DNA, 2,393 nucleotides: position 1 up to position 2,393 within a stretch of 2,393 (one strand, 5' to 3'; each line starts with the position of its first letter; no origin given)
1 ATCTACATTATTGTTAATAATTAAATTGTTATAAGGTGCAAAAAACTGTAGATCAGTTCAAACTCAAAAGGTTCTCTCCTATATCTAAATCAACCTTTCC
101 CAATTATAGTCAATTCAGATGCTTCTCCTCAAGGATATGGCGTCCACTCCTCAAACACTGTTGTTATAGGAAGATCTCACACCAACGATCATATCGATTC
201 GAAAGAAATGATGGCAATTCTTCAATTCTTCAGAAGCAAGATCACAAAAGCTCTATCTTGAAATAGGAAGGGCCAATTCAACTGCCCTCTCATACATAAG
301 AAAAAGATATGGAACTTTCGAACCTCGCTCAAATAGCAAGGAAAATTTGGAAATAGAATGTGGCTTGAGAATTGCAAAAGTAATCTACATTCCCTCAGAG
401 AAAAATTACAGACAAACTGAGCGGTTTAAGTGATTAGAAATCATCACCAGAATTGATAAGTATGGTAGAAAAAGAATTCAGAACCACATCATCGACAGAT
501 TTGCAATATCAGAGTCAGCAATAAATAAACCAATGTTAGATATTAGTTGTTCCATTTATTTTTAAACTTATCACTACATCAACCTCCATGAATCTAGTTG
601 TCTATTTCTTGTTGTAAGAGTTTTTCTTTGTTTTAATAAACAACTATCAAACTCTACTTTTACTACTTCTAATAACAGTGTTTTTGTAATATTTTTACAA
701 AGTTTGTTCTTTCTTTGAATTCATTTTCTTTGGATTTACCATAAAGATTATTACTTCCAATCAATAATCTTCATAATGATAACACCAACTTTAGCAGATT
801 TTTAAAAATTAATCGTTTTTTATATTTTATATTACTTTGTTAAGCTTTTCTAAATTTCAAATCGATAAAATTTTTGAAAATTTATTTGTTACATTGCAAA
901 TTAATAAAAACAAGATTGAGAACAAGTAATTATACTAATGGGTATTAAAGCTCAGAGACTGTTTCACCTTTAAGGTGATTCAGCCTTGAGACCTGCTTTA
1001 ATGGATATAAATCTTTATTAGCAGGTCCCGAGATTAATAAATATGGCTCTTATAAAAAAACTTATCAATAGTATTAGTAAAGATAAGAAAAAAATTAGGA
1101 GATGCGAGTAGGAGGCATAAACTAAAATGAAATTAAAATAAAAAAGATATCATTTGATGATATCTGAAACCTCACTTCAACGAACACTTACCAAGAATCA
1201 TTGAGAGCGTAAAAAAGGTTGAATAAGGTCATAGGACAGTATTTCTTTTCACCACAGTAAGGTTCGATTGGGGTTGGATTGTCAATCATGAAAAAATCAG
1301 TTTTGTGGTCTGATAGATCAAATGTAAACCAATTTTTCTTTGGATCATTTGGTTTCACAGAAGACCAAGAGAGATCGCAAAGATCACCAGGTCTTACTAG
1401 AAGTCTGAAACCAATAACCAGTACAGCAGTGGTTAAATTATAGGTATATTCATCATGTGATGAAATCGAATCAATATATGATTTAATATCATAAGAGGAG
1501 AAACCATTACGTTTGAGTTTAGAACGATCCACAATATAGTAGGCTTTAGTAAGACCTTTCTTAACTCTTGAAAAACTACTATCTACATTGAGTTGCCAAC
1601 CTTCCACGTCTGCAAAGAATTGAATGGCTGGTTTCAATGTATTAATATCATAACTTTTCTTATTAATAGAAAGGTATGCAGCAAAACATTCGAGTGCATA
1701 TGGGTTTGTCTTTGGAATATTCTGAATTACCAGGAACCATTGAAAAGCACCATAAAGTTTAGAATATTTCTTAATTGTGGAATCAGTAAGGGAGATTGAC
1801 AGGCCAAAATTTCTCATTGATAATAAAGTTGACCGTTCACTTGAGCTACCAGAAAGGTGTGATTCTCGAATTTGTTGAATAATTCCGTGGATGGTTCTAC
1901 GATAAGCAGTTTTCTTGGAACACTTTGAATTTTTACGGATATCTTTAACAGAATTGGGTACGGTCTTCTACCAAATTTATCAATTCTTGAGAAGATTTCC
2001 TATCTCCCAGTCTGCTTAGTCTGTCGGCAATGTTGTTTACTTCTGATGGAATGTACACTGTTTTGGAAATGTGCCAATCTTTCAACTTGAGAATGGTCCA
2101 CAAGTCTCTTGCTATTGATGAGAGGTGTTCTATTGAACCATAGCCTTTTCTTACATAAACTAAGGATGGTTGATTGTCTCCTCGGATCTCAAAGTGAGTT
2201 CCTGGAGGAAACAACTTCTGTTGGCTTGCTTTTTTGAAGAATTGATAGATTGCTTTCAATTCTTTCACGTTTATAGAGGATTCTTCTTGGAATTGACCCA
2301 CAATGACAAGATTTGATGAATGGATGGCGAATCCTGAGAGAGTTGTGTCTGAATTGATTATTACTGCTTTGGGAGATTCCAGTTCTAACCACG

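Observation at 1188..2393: Tyrosine-recombinase (DIRS-order) retrotransposon fragment with RNase H running directly into the recombinase and no methyltransferase domain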

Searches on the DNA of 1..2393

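Call 19: search_rna_families(source=window, threshold=evalue, max_evalue=1, show_alignments=3)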
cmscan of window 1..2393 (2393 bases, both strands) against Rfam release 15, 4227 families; matches with E-value up to 1: 3.
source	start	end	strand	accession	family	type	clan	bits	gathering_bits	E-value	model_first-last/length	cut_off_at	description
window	2253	2286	+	RF01338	CRISPR-DR25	Gene; CRISPR;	CL00014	26.4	36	0.02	1-25/25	no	CRISPR RNA direct repeat element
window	903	1029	-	RF00444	PrrF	Gene; sRNA;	-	23.4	90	0.43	1-150/150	no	PrrF RNA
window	2133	2195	-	RF02202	UCA1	Gene; lncRNA;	-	21.9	80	0.024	1-75/75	no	Urothelial cancer associated 1 conserved region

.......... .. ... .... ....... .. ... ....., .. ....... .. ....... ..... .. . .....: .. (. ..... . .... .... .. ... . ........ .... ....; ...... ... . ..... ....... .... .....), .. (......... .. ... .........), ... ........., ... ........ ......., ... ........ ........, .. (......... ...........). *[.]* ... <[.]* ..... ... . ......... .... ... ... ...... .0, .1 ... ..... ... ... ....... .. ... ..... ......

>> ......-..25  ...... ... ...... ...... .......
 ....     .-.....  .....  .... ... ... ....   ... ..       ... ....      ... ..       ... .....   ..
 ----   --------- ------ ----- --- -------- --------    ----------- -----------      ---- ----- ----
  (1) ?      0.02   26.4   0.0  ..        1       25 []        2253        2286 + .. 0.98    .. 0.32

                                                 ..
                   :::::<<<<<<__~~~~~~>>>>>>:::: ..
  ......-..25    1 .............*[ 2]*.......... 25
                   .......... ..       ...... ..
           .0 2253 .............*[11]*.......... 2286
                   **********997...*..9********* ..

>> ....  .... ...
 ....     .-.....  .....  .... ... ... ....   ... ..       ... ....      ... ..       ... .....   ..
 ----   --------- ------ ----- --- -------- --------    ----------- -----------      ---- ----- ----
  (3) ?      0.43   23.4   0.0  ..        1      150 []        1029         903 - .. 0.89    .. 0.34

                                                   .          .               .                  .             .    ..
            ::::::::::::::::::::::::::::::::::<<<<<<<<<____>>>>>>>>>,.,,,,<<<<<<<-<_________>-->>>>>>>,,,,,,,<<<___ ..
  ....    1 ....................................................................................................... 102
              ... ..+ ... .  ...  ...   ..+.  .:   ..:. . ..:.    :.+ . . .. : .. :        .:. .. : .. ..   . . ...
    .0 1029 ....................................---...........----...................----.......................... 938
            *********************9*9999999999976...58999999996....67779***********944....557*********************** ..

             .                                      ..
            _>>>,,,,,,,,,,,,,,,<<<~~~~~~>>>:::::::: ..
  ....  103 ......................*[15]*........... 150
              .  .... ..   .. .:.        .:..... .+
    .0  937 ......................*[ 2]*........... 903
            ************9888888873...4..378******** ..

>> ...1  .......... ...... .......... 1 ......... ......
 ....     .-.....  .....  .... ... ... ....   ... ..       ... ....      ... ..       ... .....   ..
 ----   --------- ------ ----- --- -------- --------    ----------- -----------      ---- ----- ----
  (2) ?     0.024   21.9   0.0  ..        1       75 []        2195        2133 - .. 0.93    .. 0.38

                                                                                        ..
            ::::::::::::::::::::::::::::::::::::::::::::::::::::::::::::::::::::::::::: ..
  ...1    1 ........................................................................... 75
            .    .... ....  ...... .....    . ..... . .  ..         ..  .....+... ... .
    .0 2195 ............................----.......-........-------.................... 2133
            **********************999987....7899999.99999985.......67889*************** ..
